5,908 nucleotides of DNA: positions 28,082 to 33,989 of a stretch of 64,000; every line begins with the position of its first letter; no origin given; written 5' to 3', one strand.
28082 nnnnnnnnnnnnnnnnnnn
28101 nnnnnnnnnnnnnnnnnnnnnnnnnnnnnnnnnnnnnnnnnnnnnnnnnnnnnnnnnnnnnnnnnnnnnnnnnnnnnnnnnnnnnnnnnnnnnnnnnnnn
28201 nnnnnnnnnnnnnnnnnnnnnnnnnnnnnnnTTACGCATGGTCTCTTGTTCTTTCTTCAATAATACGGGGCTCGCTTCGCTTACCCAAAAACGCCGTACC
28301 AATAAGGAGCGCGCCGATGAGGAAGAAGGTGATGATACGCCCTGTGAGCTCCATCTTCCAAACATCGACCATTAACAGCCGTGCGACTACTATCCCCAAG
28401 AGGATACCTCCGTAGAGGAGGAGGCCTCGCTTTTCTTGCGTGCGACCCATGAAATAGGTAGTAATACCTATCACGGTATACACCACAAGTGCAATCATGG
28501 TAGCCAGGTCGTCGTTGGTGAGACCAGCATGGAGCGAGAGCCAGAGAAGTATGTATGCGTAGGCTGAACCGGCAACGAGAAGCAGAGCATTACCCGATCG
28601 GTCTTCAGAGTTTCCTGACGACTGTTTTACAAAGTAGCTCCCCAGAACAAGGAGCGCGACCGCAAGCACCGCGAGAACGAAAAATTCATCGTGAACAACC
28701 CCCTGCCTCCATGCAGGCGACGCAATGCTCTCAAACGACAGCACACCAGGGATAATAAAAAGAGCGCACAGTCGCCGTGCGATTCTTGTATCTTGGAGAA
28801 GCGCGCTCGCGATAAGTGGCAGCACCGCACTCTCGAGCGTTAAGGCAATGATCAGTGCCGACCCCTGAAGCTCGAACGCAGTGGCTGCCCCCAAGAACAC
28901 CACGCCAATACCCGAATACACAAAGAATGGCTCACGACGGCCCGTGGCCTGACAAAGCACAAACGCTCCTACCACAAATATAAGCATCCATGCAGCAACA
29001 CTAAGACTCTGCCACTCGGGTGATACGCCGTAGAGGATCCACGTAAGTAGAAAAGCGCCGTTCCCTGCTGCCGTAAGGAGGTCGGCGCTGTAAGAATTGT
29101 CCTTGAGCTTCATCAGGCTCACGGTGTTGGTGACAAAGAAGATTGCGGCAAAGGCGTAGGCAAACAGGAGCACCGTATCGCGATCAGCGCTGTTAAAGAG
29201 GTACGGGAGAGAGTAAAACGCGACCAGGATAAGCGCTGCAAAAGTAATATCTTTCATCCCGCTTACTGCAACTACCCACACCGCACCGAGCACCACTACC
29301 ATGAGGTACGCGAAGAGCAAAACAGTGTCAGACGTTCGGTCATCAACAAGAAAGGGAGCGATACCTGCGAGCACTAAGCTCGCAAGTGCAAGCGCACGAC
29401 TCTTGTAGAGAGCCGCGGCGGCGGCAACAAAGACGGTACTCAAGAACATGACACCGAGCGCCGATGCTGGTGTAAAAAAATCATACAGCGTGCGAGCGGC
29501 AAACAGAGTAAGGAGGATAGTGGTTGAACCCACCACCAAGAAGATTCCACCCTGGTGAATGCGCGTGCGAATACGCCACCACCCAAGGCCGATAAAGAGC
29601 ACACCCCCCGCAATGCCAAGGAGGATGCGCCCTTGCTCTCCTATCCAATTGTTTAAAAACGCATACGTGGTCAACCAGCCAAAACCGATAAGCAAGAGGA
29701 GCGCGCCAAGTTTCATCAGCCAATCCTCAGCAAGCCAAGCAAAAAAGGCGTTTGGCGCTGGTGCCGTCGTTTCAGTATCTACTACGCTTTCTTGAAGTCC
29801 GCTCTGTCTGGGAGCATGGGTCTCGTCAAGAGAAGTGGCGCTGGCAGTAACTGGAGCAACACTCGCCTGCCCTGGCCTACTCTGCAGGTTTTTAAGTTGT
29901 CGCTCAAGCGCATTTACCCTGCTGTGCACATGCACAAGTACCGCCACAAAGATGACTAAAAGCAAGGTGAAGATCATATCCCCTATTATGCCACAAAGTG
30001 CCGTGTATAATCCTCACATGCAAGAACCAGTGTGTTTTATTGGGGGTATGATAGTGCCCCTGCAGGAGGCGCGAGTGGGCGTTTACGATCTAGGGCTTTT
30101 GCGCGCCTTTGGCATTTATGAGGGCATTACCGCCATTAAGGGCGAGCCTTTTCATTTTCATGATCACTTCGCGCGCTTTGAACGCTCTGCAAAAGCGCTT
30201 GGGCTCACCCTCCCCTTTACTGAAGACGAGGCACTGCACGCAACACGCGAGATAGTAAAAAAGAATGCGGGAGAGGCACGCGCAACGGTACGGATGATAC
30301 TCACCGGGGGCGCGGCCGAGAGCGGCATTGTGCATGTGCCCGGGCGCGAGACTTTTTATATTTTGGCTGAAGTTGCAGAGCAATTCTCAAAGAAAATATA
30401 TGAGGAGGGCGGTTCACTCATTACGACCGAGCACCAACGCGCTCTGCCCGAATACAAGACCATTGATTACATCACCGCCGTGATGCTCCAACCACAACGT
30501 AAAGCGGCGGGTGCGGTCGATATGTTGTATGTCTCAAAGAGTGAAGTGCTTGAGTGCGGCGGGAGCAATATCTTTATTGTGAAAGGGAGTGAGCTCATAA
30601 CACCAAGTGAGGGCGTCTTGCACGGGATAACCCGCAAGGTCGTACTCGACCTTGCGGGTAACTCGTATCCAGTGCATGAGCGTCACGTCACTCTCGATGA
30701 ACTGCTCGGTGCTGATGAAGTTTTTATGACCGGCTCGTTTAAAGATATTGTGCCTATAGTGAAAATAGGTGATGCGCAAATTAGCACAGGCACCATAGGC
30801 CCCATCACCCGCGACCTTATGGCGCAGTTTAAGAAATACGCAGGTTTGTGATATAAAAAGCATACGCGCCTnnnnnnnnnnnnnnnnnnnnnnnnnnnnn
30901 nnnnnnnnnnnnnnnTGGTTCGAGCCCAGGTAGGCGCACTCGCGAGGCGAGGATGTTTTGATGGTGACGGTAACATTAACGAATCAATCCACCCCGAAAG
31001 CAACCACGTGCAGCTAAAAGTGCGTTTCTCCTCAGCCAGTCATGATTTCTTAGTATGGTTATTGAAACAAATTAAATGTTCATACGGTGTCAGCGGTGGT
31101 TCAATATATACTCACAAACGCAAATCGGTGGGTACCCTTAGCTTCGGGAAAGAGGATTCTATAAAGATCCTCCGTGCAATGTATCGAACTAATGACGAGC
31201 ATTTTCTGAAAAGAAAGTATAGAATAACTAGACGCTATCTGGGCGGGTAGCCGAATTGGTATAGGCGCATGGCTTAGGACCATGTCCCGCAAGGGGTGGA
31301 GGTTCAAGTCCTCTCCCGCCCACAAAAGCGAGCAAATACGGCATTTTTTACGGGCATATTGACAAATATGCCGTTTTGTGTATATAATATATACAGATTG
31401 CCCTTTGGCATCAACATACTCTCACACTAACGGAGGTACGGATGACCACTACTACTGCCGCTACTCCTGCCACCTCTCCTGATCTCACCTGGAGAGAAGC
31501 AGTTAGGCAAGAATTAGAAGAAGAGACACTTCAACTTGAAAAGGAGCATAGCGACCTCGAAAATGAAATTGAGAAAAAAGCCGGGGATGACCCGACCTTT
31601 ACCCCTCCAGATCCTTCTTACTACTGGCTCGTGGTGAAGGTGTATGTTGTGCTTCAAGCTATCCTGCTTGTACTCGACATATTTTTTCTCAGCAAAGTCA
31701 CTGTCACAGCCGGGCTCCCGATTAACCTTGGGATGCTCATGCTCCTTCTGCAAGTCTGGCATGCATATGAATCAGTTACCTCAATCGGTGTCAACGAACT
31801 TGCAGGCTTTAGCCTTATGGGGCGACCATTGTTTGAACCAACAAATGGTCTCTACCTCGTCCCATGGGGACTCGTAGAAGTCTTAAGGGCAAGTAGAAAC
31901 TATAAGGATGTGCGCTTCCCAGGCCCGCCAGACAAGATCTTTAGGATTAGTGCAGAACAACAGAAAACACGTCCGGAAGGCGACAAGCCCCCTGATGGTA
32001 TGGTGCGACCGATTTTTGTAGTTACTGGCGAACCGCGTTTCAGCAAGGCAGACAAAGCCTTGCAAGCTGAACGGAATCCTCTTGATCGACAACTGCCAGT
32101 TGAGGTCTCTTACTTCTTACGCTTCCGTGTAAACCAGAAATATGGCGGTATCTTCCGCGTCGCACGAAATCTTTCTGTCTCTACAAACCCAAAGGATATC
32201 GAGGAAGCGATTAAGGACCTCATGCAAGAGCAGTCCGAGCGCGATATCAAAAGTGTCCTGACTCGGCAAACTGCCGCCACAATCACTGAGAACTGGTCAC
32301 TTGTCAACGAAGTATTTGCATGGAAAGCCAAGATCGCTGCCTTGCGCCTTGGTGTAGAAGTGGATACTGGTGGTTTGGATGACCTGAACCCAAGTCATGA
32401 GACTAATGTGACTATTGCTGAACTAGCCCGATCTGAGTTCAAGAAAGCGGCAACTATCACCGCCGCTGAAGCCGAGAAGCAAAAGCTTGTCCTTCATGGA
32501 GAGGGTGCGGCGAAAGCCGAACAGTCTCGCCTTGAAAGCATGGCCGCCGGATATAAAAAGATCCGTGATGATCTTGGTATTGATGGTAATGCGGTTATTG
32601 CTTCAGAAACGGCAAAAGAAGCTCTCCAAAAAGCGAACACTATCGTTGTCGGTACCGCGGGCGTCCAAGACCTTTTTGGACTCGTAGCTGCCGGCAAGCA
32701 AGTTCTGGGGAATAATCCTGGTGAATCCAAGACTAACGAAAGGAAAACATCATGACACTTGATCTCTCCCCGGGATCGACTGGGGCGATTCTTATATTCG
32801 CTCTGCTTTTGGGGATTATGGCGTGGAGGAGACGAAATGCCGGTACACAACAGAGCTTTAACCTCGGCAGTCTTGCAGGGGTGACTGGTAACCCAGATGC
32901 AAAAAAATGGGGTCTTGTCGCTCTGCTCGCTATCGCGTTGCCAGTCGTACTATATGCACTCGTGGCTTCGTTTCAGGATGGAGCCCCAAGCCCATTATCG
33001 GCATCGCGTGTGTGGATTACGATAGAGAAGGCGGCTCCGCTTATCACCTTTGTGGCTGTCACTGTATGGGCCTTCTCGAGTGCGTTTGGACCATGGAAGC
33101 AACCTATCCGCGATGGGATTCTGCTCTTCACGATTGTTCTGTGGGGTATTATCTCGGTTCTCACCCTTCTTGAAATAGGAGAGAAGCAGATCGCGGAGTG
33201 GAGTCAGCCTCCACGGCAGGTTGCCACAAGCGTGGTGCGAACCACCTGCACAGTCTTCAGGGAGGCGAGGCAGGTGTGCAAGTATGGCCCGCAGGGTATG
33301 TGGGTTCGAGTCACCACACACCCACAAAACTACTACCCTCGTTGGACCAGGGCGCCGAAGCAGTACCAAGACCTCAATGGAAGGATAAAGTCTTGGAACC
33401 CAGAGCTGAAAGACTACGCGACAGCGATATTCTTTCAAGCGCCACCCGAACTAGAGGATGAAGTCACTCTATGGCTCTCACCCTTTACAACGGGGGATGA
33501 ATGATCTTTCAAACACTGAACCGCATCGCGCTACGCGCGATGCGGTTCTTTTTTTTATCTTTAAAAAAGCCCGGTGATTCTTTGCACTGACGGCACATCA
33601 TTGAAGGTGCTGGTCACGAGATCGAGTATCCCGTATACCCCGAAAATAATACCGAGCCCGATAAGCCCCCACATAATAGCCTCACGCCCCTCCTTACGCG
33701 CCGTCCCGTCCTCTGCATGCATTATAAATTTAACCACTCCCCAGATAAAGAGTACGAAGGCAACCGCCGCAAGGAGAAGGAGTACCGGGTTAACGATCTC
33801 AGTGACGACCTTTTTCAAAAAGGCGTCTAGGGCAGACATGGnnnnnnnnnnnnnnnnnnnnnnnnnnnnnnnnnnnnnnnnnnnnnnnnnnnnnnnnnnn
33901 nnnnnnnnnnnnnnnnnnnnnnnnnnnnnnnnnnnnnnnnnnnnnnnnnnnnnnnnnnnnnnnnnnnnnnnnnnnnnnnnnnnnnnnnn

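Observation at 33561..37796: Eight-gene minus-strand operon: SAM methyltransferase, anchored solute-binding-like protein, then six tandem paralogous pilin-like proteins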

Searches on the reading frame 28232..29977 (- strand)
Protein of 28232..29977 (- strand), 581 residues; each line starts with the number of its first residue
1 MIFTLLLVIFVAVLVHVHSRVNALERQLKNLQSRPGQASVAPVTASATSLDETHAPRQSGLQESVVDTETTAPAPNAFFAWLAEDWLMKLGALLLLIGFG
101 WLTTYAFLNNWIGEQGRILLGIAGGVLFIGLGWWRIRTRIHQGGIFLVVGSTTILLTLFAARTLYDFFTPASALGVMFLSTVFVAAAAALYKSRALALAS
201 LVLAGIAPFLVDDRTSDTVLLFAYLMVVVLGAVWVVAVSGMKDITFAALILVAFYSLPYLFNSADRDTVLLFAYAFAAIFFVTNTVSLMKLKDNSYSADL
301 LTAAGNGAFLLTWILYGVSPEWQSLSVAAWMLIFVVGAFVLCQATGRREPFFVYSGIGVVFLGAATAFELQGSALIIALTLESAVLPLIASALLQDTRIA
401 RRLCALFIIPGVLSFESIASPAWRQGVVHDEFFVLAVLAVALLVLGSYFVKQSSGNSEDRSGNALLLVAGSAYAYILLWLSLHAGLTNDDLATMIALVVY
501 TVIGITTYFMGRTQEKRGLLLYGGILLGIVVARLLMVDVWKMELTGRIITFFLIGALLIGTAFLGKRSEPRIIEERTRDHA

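Call 5: search_protein_families(library=pfam, proteins=[window:28232-29977:-], max_evalue=0.01)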
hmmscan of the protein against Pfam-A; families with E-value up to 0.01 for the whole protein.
window:28232-29977:- (581 aa): 1 family
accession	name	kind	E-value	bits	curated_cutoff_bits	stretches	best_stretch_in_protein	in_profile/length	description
PF10101.14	DUF2339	-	1.4e-38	133.6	33.6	2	85-406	3-331/659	Predicted membrane protein (DUF2339)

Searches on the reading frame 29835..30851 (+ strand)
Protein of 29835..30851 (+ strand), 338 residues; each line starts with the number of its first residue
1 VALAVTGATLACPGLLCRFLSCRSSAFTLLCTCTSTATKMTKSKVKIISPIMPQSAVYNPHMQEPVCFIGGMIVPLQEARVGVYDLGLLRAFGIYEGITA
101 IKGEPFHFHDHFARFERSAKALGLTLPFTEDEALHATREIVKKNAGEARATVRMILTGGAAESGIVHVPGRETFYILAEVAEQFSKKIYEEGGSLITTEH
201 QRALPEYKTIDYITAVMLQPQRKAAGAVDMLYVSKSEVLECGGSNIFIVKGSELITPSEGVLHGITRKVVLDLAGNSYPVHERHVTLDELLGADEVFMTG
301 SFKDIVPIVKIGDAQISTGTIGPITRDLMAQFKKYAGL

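Call 5: search_protein_families(library=pfam, proteins=[window:29835-30851:+], max_evalue=0.01)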
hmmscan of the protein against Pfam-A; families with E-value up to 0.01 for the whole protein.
window:29835-30851:+ (338 aa): 1 family
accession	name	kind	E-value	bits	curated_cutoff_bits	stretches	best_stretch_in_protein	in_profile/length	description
PF01063.24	Aminotran_4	-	2.1e-45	155.7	28.5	1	93-311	1-223/223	Amino-transferase class IV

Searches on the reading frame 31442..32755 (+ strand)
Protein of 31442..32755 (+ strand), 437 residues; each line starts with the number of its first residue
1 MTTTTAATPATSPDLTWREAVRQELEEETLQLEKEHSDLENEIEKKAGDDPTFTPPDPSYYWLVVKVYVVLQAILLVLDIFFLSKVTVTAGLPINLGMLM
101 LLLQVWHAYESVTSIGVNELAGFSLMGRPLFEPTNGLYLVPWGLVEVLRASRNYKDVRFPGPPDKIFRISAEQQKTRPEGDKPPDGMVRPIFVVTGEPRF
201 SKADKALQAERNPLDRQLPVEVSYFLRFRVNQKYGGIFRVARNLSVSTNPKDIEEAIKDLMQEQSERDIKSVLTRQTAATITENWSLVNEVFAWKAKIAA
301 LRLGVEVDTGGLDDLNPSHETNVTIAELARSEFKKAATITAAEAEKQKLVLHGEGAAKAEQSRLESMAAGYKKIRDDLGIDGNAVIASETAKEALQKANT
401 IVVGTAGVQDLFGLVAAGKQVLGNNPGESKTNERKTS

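Call 5: search_protein_families(library=pfam, proteins=[window:31442-32755:+], max_evalue=0.01)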
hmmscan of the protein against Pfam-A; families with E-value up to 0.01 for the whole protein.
window:31442-32755:+ (437 aa): 1 family
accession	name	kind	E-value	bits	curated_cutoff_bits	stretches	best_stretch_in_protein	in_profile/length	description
PF01145.31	Band_7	-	3.4e-05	24.4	23.6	1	212-346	52-176/176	SPFH domain / Band 7 family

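Call 6: search_protein_families(library=ncbifam, proteins=[window:31442-32755:+], max_evalue=0.1)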
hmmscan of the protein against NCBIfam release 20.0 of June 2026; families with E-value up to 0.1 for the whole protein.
window:31442-32755:+ (437 aa): 0 families

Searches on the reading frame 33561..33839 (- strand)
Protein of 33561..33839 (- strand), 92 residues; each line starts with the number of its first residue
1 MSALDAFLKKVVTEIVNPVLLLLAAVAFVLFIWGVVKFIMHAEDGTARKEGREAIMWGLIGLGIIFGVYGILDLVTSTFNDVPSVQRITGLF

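Call 3: search_protein_families(library=pfam, proteins=[window:33561-33839:-], max_evalue=1)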
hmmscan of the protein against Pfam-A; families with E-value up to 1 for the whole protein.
window:33561-33839:- (92 aa): 7 families
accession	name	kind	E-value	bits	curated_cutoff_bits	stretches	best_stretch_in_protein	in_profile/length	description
PF18895.5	T4SS_pilin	-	4e-08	33.7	26.6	1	12-73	9-69/71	Type IV secretion system pilin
PF20556.3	DUF6768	-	0.028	14.6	27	1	15-67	42-87/123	Family of unknown function (DUF6768)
PF09925.14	DUF2157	-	0.064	13.4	32.4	1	48-90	27-69/146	Predicted membrane protein (DUF2157)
PF00335.26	Tetraspanin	-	0.089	12.9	32.1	1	10-72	2-63/225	Tetraspanin family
PF03994.20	DUF350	-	0.15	12.6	26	1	24-77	46-98/133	Domain of Unknown Function (DUF350)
PF07219.19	HemY_N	-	0.28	11.7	31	1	13-52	14-53/107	HemY protein N-terminus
PF12750.12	Maff2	-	0.6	10.4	27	0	12-39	4-31/70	Maff2 family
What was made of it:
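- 33561..33839 (-): p6: leaderless 92-aa two-helix protein, always the last gene of the array. PF18895 33.7 bits (call 3).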

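Call 6: search_protein_families(library=ncbifam, proteins=[window:33561-33839:-], max_evalue=0.1)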
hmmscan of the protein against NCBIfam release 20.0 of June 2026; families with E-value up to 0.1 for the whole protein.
window:33561-33839:- (92 aa): 4 families
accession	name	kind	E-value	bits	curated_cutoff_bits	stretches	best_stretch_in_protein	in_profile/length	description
NF045849.1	ICE_MMCAP2_0565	equivalog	4.8e-11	42.2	40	1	9-78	10-79/80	Mbov_0395 family pilin-like conjugal transfer protein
NF038300.1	EPS_HpsL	equivalog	0.015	13.9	640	1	13-71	142-201/534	hormogonium polysaccharide biosynthesis protein HpsL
NF040495.1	tranport_ArsG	equivalog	0.021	14.2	200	1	3-67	75-137/225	aromatic aminobenezylarsenical efflux permease ArsG family transporter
NF046050.1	CPBP_fam_MroQ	equivalog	0.036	13.5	270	1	12-83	40-110/243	intramembrane glutamic endopeptidase MroQ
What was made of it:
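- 33561..33839 (-): The only member above the NF045849 cut-off (Mycoplasma ICE pilin-like conjugal transfer protein), 42.2 against 40 (call 6).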
